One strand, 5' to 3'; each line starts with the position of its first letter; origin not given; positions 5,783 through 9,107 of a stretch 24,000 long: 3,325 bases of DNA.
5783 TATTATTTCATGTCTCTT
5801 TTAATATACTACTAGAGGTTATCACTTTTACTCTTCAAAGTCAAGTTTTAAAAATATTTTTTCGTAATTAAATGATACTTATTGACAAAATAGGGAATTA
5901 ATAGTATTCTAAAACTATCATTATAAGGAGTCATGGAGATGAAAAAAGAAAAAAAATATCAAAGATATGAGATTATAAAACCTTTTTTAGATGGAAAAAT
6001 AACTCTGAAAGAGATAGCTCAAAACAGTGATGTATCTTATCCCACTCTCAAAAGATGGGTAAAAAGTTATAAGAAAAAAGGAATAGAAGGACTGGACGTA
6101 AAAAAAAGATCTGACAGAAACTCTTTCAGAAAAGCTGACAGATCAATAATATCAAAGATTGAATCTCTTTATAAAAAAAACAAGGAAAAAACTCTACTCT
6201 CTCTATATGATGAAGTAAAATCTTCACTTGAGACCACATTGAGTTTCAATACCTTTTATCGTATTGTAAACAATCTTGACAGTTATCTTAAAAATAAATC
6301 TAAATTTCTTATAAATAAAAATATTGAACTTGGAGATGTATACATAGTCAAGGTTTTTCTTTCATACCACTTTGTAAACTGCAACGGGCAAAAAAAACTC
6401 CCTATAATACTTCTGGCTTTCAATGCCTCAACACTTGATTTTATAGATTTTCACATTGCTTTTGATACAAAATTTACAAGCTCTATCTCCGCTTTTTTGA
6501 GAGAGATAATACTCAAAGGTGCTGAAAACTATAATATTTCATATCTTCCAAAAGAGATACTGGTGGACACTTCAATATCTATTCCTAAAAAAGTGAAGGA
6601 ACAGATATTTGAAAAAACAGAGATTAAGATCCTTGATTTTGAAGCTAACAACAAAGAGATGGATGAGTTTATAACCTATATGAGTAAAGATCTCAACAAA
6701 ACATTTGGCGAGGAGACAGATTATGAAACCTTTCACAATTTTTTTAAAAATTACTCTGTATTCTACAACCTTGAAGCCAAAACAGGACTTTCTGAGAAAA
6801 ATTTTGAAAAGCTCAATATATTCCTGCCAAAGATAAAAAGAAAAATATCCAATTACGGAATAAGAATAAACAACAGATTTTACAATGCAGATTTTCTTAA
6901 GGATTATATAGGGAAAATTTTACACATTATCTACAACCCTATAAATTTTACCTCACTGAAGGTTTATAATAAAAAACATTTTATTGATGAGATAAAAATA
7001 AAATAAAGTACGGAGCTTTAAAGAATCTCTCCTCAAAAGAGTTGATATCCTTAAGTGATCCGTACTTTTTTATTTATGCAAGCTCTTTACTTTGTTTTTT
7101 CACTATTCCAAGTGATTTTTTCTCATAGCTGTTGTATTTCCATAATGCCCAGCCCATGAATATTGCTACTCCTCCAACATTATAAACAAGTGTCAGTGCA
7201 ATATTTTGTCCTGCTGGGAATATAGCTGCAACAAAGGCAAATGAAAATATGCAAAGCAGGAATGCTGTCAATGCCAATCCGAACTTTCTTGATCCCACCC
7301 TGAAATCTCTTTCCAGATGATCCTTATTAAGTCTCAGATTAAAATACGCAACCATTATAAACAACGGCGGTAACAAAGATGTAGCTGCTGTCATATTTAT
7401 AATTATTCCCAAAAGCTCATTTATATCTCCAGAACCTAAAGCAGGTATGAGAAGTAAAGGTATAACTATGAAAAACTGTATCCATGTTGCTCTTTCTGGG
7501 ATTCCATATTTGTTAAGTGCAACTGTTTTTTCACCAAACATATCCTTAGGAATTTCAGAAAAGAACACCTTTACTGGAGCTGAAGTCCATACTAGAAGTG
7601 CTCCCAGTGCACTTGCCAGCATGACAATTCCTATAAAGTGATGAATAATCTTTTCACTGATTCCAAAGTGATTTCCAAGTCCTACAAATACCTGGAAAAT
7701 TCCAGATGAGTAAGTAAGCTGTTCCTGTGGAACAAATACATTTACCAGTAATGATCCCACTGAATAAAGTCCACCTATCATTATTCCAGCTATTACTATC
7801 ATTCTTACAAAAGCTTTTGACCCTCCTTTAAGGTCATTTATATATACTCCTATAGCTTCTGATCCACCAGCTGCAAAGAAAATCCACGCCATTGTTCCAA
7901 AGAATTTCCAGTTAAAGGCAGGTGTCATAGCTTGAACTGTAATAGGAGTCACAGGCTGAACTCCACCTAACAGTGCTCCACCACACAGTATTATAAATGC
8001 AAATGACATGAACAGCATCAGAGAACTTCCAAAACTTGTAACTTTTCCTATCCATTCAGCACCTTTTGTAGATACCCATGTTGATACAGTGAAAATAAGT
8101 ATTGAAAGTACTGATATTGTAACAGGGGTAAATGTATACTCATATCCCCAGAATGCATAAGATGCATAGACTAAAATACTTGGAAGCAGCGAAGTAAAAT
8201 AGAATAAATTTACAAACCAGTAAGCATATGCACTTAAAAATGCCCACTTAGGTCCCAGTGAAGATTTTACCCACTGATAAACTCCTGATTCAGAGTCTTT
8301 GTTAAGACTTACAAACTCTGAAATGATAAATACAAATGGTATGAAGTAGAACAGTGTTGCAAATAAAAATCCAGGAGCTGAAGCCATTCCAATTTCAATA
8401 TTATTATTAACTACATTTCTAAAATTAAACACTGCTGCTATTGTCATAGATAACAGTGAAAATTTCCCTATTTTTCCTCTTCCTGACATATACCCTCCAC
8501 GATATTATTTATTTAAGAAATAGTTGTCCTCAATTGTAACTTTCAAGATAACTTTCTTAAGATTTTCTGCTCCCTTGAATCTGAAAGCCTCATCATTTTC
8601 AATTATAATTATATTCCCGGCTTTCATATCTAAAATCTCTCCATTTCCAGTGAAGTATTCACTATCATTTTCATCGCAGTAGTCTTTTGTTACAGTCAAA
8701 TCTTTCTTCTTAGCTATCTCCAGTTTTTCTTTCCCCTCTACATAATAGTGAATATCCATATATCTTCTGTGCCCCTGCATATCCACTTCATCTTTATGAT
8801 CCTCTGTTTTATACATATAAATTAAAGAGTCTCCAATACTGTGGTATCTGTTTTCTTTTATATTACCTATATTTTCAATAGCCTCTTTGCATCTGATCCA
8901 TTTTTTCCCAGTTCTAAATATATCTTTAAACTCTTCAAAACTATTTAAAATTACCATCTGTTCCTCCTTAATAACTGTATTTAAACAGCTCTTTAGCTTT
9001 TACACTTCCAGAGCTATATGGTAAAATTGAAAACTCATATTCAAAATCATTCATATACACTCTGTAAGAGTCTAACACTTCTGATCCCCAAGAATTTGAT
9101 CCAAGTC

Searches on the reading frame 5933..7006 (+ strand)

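Call 19: search_protein_families(library=ncbifam, proteins=[window:5933-7006:+])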
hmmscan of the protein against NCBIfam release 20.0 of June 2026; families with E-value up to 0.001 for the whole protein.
window:5933-7006:+ (357 aa): 4 families
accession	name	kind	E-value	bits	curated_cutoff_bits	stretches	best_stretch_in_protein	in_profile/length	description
NF033577.2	transpos_IS481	equivalog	1.1e-10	41.5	224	1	10-116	1-106/284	IS481 family transposase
NF033545.0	transpos_IS630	equivalog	2.5e-08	33.7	100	1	22-126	12-119/299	IS630 family transposase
NF033594.2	transpos_ISNCY_2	equivalog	7.6e-07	28.6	250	1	13-113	1-101/368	ISNCY family transposase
NF033516.0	transpos_IS3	equivalog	0.00039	19.8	160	1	10-88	2-73/369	IS3 family transposase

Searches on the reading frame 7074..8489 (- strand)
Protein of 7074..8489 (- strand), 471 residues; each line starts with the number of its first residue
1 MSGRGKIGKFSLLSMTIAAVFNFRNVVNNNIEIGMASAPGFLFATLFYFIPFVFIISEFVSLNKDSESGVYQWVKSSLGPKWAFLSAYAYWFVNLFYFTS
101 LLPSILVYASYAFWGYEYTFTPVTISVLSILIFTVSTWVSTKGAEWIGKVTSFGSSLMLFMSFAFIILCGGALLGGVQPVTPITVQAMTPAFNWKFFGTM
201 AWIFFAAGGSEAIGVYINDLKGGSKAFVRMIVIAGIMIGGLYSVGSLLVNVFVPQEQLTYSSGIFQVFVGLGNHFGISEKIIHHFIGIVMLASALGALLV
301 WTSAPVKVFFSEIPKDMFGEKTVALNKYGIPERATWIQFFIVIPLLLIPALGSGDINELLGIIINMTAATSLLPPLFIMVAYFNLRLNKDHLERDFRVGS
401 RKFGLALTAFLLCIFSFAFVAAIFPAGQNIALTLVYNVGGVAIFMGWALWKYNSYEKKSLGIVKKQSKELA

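Call 19: search_protein_families(library=ncbifam, proteins=[window:7074-8489:-])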
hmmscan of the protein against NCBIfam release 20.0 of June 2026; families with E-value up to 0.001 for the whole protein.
window:7074-8489:- (471 aa): 6 families
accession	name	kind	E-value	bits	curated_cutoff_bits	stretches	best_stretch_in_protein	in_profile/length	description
NF011775.0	PRK15238.1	equivalog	2.7e-51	174.9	400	1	5-459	7-494/500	glutamate/gamma-aminobutyrate family transporter YjeM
NF053662.1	Glu_GABA_anti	equivalog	4.5e-34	118.2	640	1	9-449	4-439/468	glutamate/gamma-aminobutyrate antiporter GadC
TIGR03813.2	Gln_GABA_anti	equivalog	1.1e-26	93.8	650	1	6-428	3-427/479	glutamine/gamma-aminobutyrate antiporter GadC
TIGR00910.1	2A0307_GadC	equivalog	1.3e-21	76.9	673.5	1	8-429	17-438/511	glutamate/gamma-aminobutyrate antiporter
NF040513.1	antiport_TyrP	equivalog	6.7e-20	71.2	630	1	6-422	4-420/465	tyrosine-tyramine antiporter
TIGR00905.1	2A0302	subfamily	2.9e-12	46.1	409.05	1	58-465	63-446/473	basic amino acid/polyamine antiporter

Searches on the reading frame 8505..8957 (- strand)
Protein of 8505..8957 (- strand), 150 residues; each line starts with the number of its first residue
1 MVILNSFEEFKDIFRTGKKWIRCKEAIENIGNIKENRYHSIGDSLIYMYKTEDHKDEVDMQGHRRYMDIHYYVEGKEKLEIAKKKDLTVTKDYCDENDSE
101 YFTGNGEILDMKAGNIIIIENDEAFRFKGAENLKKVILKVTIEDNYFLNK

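Call 20: search_protein_families(library=pfam, proteins=[window:8505-8957:-])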
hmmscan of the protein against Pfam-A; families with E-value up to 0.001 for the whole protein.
window:8505-8957:- (150 aa): 1 family
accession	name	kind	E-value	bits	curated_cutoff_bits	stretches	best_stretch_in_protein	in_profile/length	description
PF04074.18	DUF386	-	4.3e-21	75.9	26.5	1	3-141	2-145/145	YhcH/YjgK/YiaL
